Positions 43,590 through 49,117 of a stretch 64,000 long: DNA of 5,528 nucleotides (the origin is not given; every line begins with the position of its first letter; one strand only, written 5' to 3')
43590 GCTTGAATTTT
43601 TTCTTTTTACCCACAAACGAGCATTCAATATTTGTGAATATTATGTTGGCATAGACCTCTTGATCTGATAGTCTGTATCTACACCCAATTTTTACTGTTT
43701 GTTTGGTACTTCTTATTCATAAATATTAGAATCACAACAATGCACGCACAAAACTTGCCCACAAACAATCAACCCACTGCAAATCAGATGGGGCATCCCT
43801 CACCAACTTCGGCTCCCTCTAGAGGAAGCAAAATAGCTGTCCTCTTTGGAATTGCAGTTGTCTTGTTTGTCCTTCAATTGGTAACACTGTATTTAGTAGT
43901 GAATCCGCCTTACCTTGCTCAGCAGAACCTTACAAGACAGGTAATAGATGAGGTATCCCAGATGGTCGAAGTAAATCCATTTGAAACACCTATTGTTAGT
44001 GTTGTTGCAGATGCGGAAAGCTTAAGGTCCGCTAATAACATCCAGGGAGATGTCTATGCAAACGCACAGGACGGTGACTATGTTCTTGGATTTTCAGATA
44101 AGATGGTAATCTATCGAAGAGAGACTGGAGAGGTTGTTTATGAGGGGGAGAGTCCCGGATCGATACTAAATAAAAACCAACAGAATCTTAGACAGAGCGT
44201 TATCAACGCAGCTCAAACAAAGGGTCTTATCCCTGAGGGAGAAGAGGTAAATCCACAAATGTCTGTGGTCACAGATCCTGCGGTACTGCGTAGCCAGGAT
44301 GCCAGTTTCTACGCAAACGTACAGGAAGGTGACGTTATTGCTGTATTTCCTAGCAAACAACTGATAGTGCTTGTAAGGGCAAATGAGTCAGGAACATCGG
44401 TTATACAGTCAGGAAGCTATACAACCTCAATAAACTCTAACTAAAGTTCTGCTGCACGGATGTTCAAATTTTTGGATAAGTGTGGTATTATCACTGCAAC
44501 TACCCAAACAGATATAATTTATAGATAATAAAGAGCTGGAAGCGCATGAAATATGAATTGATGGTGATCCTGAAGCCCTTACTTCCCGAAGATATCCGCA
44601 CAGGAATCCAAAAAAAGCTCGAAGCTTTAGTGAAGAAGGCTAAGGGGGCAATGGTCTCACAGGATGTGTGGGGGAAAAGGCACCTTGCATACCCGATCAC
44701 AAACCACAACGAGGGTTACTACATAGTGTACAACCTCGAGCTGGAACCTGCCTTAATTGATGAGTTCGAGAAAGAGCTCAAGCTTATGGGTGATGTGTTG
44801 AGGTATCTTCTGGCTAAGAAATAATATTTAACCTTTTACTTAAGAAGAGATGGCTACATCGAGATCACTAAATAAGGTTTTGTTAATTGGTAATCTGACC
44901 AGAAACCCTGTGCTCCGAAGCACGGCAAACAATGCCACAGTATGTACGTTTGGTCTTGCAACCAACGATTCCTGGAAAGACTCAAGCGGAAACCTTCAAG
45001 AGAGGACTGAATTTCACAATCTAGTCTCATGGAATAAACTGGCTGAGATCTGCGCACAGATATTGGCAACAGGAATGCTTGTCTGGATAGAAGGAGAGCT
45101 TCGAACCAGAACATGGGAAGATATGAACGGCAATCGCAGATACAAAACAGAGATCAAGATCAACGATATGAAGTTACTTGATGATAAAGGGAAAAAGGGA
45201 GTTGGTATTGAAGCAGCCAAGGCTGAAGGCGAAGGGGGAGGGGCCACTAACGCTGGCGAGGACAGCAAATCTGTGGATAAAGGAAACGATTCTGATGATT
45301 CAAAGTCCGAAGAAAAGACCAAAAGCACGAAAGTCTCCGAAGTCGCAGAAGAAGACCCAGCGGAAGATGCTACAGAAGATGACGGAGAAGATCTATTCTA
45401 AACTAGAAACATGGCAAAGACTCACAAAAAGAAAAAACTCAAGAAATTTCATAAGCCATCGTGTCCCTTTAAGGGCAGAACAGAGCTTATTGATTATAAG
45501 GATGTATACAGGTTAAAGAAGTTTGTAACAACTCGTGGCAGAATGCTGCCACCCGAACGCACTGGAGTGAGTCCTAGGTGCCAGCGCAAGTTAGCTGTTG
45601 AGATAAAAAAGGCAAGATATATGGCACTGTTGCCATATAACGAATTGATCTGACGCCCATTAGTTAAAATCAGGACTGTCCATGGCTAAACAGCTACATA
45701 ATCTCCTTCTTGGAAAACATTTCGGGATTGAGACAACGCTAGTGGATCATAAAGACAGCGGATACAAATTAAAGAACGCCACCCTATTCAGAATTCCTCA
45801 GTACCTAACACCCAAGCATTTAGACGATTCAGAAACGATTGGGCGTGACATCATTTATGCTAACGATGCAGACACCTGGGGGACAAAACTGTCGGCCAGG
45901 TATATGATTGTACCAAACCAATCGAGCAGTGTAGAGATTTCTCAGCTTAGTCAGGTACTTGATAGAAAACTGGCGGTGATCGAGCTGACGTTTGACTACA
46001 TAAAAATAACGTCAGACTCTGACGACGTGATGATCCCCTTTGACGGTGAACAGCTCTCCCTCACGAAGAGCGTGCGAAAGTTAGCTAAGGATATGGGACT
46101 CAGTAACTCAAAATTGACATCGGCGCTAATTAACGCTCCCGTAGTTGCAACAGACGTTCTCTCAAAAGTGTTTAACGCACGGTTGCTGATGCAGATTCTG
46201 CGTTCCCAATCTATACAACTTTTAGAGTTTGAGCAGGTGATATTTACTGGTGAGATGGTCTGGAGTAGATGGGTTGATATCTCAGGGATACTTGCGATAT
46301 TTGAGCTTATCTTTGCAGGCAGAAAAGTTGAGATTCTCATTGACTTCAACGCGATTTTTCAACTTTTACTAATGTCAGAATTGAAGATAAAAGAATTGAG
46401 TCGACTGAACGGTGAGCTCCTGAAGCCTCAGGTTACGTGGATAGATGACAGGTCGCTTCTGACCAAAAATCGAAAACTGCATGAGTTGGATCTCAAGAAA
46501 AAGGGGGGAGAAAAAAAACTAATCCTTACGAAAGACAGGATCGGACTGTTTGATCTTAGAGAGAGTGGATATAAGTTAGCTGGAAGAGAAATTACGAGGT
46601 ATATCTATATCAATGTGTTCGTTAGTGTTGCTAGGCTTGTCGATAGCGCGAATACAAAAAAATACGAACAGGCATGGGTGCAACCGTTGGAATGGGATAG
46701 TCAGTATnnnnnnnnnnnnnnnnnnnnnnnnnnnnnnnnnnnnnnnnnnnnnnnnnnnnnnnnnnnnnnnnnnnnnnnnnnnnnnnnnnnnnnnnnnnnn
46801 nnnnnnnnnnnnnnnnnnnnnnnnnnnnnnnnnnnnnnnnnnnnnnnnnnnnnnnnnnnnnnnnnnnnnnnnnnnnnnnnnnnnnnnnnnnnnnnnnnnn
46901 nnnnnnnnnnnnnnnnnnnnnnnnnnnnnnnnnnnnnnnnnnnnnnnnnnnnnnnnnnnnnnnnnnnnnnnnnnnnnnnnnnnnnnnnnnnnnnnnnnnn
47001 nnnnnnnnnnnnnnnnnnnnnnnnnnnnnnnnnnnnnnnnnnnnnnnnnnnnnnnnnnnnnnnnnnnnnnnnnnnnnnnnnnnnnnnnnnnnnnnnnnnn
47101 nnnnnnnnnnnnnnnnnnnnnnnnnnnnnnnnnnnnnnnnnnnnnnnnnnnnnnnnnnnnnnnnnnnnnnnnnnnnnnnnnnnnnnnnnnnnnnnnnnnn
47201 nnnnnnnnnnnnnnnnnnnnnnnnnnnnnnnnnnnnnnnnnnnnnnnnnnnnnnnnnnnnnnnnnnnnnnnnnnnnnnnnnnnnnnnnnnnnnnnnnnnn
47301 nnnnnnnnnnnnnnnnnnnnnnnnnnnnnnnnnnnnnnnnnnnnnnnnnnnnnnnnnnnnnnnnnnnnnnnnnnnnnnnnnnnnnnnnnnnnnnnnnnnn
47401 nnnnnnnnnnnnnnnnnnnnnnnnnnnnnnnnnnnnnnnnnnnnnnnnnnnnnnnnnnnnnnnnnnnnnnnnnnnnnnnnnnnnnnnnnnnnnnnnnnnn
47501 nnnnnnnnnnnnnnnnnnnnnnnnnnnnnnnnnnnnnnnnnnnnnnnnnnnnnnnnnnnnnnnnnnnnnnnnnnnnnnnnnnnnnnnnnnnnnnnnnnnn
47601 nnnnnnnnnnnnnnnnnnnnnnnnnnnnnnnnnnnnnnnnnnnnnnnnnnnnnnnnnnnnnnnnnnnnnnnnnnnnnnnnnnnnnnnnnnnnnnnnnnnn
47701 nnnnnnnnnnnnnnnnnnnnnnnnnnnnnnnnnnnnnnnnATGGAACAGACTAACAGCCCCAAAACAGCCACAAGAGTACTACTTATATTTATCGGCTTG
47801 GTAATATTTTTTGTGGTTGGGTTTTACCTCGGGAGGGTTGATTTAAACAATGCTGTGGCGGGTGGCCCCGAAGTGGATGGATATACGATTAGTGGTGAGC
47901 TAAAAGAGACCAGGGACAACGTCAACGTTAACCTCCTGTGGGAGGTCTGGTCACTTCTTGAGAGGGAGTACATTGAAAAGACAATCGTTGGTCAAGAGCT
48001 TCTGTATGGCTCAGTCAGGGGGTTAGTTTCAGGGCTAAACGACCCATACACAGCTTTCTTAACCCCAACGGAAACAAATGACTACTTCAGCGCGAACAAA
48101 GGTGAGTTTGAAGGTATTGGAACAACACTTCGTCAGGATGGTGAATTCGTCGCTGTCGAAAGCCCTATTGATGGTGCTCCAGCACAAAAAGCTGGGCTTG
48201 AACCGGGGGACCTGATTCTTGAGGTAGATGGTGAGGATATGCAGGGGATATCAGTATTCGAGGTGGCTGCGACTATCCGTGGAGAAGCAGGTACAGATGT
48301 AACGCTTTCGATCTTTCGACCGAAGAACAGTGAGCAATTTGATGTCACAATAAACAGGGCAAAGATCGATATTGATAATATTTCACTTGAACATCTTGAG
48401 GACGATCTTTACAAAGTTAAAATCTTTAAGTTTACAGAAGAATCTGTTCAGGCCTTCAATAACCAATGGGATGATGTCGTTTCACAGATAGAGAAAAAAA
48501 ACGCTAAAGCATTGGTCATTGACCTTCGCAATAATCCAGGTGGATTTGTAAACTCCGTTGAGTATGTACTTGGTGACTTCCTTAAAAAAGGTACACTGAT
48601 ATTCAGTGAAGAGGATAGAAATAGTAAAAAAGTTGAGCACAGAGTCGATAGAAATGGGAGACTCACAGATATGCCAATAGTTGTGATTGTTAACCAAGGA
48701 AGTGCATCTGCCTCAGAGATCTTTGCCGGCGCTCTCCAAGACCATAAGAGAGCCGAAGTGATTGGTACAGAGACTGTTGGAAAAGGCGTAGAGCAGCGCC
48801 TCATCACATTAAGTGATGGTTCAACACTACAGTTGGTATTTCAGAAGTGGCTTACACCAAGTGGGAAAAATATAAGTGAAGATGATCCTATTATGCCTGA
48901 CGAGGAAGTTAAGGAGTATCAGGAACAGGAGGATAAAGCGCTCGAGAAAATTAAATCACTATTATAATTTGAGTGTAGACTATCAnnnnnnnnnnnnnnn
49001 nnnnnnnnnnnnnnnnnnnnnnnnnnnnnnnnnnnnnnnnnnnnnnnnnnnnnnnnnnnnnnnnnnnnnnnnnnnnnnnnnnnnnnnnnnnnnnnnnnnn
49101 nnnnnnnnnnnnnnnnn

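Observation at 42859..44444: Small family of single-pass membrane proteins sharing a roughly 55-aa repeat (third member at 52657-53781, fused to a LytR_C-like domain)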

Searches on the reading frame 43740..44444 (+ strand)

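Call 3: search_protein_families(library=pfam, proteins=[window:43740-44444:+], max_evalue=10)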
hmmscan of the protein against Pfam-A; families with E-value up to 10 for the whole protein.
window:43740-44444:+ (234 aa): 1 family
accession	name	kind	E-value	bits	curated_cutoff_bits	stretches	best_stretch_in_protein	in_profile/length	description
PF14828.11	Amnionless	-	0.12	11.5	30.4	1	18-102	338-419/442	Amnionless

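Call 4: search_protein_families(library=ncbifam, proteins=[window:43740-44444:+], max_evalue=10)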
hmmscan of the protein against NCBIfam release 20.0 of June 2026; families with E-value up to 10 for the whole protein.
window:43740-44444:+ (234 aa): 1 family
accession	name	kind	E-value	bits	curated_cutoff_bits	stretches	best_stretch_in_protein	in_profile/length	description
TIGR02609.1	doc_partner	hypoth_equivalog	0.062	13.7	55.9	1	187-221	17-51/74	putative addiction module antidote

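Call 86: search_protein_families(library=phrogs, proteins=[window:43740-44444:+], max_evalue=0.01)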
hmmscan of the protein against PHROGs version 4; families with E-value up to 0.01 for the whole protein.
window:43740-44444:+ (234 aa): 0 families

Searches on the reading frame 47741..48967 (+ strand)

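Call 82: search_protein_families(library=pfam, proteins=[window:47741-48967:+], max_evalue=0.01)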
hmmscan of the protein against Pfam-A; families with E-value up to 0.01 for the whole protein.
window:47741-48967:+ (408 aa): 6 families
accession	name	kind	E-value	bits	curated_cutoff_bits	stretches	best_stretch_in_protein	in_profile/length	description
PF03572.23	Peptidase_S41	-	2.8e-42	144.5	24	1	229-390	8-165/165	Peptidase family S41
PF13180.12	PDZ_2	-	5e-11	43.2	27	1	126-204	3-80/80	PDZ domain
PF17820.7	PDZ_6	-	1.4e-10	41.2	27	1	139-191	2-52/54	PDZ domain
PF00595.29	PDZ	-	5.7e-10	39.9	23.2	1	121-191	9-80/81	PDZ domain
PF22694.1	CtpB_N-like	-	3.1e-05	24.8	27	1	61-107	36-81/85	Activating protease CtpB N-terminal domain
PF14685.13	PDZ_Tricorn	-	0.0087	16.5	25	0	146-202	31-86/88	Tricorn protease PDZ domain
